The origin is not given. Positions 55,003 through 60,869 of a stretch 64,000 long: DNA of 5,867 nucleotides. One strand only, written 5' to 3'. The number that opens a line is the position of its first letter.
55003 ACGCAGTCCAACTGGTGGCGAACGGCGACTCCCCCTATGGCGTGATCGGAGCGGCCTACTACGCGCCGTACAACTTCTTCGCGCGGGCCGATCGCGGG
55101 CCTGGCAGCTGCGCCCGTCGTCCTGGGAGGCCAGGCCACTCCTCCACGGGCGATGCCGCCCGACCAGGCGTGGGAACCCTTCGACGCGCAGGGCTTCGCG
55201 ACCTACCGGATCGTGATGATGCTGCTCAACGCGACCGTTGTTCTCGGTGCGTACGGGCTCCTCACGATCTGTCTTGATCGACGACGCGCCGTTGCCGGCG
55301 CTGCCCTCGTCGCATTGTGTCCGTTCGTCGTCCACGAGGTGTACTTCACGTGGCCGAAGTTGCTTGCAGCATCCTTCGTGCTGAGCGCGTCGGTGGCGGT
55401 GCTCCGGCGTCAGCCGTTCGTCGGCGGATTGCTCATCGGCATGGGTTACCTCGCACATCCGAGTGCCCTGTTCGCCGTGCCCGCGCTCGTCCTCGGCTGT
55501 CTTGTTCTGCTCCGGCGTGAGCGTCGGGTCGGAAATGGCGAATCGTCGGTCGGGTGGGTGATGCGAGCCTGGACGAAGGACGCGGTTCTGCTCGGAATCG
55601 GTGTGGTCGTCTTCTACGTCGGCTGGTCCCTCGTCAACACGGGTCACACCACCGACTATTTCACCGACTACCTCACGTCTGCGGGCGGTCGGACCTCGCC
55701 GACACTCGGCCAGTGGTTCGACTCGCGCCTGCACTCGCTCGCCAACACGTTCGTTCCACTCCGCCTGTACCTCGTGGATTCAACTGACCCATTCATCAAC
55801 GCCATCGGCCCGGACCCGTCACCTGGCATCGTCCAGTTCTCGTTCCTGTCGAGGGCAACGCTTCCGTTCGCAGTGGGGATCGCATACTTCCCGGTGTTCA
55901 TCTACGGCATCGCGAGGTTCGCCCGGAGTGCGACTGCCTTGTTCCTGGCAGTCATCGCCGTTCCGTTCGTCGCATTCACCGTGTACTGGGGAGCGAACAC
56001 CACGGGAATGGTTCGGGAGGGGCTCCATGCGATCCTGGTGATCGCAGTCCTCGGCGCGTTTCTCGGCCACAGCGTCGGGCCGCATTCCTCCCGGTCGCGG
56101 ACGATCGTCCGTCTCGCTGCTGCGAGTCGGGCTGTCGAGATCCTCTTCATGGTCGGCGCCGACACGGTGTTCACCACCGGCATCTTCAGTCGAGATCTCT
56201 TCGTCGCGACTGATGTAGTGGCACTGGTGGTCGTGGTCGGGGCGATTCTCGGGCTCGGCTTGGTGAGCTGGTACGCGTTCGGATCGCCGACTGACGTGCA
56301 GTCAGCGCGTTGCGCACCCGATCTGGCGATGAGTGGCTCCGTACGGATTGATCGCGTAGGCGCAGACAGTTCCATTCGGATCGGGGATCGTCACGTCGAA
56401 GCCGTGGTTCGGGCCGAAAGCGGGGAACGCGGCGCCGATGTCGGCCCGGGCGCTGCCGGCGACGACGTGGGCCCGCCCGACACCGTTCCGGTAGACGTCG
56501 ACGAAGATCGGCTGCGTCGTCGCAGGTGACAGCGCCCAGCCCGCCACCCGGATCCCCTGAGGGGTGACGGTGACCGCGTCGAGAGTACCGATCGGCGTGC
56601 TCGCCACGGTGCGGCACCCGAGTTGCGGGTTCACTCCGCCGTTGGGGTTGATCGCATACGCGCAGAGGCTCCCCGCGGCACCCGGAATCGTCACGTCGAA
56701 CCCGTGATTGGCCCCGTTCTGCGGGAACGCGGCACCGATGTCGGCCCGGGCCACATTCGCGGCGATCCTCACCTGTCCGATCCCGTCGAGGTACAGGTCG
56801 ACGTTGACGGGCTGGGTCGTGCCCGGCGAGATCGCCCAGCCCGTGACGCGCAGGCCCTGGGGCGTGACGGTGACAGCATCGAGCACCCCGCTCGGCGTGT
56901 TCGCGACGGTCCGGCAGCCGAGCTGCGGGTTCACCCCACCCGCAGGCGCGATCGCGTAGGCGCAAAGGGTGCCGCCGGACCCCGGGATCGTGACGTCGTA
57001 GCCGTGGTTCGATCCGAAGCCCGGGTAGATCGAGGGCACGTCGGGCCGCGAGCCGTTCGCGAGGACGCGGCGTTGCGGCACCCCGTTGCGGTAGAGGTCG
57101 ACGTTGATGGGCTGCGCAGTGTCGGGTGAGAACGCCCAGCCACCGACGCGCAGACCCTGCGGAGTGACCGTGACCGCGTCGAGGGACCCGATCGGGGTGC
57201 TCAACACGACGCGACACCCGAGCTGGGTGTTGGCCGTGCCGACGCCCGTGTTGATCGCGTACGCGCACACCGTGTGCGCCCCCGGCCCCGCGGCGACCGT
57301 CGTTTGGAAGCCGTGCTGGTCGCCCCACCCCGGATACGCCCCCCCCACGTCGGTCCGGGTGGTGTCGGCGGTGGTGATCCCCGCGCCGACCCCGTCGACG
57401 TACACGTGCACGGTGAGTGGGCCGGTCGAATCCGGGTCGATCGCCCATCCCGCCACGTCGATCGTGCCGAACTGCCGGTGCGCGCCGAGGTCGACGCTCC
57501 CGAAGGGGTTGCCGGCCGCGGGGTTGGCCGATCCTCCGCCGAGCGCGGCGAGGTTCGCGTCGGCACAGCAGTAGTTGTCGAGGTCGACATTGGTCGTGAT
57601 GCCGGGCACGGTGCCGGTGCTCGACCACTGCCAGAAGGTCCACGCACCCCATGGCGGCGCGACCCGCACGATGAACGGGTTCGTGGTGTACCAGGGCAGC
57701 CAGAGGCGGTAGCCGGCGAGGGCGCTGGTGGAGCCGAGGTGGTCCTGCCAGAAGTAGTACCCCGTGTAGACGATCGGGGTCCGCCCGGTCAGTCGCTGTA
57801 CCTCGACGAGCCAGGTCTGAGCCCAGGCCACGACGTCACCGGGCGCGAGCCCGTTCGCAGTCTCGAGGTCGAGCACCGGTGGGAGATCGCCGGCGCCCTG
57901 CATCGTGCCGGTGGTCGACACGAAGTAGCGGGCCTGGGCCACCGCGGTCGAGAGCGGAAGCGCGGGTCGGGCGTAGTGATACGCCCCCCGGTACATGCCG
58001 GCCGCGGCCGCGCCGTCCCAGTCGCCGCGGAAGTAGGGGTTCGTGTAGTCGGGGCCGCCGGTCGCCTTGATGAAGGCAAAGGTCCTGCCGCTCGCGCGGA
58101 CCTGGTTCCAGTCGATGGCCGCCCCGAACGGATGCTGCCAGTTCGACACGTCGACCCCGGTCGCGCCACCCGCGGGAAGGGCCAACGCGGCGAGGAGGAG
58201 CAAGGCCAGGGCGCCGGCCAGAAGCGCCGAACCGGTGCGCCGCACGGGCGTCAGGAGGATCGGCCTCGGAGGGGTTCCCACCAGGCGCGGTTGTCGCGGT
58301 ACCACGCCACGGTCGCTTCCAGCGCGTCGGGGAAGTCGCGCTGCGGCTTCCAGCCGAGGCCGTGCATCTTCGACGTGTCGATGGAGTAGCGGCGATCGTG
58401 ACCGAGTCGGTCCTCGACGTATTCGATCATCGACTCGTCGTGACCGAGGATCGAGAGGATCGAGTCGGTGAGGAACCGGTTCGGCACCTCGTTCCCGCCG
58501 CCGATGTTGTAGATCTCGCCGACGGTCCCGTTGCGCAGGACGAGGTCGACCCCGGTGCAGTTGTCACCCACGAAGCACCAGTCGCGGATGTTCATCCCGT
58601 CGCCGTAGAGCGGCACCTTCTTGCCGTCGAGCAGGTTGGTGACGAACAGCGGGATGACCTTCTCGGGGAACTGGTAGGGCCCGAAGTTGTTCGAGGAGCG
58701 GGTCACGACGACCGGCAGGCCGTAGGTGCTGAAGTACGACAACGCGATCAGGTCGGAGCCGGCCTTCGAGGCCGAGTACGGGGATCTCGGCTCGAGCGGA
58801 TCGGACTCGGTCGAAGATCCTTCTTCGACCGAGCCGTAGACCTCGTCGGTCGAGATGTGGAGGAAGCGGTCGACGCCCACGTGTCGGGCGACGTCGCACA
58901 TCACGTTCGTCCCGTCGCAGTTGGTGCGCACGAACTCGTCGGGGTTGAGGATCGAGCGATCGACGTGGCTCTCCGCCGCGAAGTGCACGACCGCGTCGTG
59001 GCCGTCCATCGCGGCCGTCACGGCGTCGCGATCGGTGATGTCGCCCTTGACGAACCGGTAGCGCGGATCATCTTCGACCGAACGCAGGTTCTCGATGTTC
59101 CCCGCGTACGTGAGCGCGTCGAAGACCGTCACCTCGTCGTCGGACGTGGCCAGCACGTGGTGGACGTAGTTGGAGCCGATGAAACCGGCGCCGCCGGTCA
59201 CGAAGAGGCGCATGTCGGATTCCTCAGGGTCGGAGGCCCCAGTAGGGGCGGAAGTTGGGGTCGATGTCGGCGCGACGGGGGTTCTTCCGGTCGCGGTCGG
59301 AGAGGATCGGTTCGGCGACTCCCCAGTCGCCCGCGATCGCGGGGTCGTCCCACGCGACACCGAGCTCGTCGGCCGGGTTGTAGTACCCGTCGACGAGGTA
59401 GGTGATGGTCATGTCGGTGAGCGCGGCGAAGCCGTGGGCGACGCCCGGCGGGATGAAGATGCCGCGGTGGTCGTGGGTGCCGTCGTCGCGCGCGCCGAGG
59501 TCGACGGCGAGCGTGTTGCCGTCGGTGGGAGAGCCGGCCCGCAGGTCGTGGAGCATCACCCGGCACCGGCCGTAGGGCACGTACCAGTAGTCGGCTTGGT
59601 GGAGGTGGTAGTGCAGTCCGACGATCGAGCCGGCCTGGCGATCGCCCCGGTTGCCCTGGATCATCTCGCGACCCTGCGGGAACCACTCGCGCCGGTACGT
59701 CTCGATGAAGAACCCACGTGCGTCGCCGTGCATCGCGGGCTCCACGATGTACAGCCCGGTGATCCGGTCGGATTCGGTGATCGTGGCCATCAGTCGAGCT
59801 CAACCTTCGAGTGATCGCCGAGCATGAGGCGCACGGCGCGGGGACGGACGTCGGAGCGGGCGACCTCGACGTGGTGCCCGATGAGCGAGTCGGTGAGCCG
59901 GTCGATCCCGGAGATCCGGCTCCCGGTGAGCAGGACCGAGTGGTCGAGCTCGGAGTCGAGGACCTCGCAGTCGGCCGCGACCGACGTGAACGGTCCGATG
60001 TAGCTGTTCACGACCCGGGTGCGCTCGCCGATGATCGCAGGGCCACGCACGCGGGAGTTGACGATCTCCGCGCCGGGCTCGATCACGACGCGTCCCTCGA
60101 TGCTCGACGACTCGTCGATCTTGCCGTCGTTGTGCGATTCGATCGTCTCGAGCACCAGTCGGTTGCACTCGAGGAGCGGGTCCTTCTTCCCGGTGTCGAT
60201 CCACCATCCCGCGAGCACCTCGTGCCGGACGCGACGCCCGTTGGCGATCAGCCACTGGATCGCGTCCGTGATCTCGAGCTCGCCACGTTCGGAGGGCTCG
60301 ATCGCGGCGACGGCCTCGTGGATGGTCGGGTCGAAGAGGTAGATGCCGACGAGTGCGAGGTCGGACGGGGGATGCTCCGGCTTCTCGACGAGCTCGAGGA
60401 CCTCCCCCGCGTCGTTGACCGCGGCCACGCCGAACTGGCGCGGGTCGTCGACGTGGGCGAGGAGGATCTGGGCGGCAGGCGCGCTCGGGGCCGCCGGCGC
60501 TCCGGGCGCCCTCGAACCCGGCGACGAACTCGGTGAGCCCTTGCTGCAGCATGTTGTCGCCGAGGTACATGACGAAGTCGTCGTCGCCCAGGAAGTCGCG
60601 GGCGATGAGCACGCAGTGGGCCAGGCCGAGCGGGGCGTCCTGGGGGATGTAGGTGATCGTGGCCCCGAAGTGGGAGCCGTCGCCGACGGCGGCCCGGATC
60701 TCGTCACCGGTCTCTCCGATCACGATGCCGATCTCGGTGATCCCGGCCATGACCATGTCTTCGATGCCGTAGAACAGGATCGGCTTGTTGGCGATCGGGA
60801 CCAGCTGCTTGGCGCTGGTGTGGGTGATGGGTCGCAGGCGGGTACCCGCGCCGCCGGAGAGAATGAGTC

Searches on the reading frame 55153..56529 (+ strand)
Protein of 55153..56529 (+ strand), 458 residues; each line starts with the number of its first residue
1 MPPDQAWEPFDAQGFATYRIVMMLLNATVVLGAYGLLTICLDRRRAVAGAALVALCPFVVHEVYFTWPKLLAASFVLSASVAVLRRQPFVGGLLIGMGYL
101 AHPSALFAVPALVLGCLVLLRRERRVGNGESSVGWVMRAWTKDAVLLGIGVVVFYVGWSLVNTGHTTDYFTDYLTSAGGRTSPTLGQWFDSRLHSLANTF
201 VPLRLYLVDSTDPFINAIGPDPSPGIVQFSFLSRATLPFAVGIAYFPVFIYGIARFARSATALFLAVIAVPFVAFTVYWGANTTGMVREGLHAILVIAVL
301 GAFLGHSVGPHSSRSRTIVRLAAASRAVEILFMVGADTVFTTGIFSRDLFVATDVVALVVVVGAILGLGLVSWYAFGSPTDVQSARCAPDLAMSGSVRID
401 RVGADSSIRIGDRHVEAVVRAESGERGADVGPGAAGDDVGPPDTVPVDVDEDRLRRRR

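Call 23: search_protein_families(library=pfam, proteins=[window:55153-56529:+], max_evalue=0.001)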
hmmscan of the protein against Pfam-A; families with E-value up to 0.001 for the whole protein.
window:55153-56529:+ (458 aa): 1 family
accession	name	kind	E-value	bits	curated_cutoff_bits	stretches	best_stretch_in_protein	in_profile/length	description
PF13231.12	PMT_2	-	0.00057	20.6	26.1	1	18-124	24-136/160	Dolichyl-phosphate-mannose-protein mannosyltransferase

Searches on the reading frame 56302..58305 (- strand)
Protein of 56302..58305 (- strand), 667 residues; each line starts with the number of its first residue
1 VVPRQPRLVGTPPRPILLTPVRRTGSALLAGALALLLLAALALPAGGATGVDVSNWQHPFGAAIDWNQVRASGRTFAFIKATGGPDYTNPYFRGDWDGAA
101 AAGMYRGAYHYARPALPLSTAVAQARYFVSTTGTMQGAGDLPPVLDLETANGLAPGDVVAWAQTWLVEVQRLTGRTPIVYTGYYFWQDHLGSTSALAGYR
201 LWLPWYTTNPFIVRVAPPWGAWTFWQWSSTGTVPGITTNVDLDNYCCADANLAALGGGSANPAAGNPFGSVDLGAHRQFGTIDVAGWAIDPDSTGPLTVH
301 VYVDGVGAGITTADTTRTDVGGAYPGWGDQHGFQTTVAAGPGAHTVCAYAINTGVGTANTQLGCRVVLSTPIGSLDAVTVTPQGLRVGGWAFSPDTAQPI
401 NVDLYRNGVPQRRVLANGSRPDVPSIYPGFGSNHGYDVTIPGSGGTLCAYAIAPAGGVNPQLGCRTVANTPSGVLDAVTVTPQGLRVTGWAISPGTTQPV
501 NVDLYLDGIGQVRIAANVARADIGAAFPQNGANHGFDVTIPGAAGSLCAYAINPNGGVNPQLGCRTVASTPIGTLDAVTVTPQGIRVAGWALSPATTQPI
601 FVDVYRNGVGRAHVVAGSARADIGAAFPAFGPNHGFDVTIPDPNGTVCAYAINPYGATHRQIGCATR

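Call 3: search_protein_families(library=pfam, proteins=[window:56302-58305:-], max_evalue=1)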
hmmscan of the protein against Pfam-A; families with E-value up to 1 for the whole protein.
window:56302-58305:- (667 aa): 2 families
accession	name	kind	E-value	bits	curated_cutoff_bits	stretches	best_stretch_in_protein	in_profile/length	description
PF01183.26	Glyco_hydro_25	-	2.1e-45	155.7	27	1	51-236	1-180/180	Glycosyl hydrolases family 25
PF02788.21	RuBisCO_large_N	-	0.24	12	20.7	0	444-471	12-39/120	Ribulose bisphosphate carboxylase large chain, N-terminal domain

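Call 4: search_protein_families(library=ncbifam, proteins=[window:56302-58305:-], max_evalue=1)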
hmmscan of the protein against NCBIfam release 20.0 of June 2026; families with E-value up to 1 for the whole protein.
window:56302-58305:- (667 aa): 1 family
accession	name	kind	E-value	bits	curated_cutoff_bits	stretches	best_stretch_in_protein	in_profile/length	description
NF004197.0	PRK05653.1-1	equivalog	0.12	12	332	0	566-619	13-67/249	3-oxoacyl-ACP reductase FabG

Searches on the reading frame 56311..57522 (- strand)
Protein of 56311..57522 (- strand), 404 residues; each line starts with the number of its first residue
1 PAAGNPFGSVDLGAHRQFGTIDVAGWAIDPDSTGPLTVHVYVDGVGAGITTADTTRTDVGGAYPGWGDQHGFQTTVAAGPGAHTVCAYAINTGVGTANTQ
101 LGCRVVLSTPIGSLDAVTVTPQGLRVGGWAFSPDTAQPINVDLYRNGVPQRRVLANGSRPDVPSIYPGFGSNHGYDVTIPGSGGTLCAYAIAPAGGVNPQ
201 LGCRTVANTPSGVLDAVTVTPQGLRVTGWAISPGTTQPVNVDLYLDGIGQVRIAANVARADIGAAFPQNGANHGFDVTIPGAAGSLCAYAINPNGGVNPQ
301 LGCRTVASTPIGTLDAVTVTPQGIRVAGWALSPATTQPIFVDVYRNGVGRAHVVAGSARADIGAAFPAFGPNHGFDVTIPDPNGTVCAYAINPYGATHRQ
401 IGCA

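Call 52: search_protein_families(library=phrogs, proteins=[window:56311-57522:-], max_evalue=0.1)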
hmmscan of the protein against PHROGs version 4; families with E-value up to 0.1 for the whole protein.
window:56311-57522:- (404 aa): 3 families
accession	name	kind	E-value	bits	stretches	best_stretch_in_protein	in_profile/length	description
phrog_9601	-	unknown function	0.016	16.3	0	206-234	8-36/84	-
phrog_14908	-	unknown function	0.046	14.5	0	197-223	57-81/83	-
phrog_32142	-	unknown function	0.078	13.7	0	161-184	29-52/71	-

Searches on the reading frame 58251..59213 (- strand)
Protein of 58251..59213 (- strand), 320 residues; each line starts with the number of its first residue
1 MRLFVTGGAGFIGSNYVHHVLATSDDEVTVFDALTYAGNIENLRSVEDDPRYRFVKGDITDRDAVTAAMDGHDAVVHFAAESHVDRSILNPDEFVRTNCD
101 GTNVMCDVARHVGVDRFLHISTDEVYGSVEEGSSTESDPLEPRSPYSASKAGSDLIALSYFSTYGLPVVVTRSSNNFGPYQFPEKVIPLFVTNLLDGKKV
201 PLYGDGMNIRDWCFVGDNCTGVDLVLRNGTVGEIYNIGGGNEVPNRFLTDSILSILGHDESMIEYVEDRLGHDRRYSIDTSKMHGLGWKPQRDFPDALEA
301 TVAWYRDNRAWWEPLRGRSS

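Call 23: search_protein_families(library=pfam, proteins=[window:58251-59213:-], max_evalue=0.001)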
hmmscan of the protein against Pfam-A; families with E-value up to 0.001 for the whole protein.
window:58251-59213:- (320 aa): 7 families
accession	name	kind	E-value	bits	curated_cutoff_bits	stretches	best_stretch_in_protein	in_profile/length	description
PF16363.11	GDP_Man_Dehyd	-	2.8e-73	247.7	27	1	4-299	1-330/332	GDP-mannose 4,6 dehydratase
PF01370.27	Epimerase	-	4.1e-66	223.3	20.9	1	4-238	2-240/240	NAD dependent epimerase/dehydratase family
PF01073.25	3Beta_HSD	-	6.7e-22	78.3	22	1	5-216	2-219/280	3-beta hydroxysteroid dehydrogenase/isomerase family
PF02719.21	Polysacc_synt_2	-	2.3e-19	70.1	20.2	1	4-235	2-226/293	Polysaccharide biosynthesis protein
PF04321.23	RmlD_sub_bind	-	1.8e-14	53.9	27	1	1-153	1-132/287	RmlD substrate binding domain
PF13460.12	NAD_binding_10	-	1.6e-12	48.1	27.2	1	7-133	1-109/184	NAD(P)H-binding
PF07993.18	NAD_binding_4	-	3.1e-10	40.1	20.1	1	5-175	1-206/258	Male sterility protein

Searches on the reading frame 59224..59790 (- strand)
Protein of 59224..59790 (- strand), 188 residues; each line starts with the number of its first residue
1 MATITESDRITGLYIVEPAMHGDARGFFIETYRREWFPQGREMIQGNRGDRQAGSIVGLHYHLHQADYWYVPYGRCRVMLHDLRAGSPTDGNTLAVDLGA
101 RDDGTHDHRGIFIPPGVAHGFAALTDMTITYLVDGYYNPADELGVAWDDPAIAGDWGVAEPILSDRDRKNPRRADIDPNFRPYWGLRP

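Call 23: search_protein_families(library=pfam, proteins=[window:59224-59790:-], max_evalue=0.001)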
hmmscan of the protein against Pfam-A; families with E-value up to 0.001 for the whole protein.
window:59224-59790:- (188 aa): 1 family
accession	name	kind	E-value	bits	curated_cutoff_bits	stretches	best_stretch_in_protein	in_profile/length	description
PF00908.23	dTDP_sugar_isom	-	2e-38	132.2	27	1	9-172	3-165/168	dTDP-4-dehydrorhamnose 3,5-epimerase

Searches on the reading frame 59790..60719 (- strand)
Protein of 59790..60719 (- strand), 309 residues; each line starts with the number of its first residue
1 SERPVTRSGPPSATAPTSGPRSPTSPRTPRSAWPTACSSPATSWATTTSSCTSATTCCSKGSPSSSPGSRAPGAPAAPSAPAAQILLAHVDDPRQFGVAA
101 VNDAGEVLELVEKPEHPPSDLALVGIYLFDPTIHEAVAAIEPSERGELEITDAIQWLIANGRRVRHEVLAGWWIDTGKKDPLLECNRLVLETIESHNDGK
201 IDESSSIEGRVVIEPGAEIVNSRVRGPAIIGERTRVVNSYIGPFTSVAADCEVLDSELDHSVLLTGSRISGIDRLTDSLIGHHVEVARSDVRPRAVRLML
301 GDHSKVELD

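Call 23: search_protein_families(library=pfam, proteins=[window:59790-60719:-], max_evalue=0.001)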
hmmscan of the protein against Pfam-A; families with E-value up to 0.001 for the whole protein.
window:59790-60719:- (309 aa): 3 families
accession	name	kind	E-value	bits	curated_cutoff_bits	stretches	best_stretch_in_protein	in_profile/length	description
PF00483.29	NTP_transferase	-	9.7e-21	74.9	21.2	1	83-190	133-243/245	Nucleotidyl transferase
PF25084.1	LbH_EIF2B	-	5.2e-05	23.6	54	1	192-264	9-81/105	EIF2B subunit epsilon LbH domain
PF00132.30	Hexapep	-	0.00011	22.2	27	0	210-236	7-28/36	Bacterial transferase hexapeptide (six repeats)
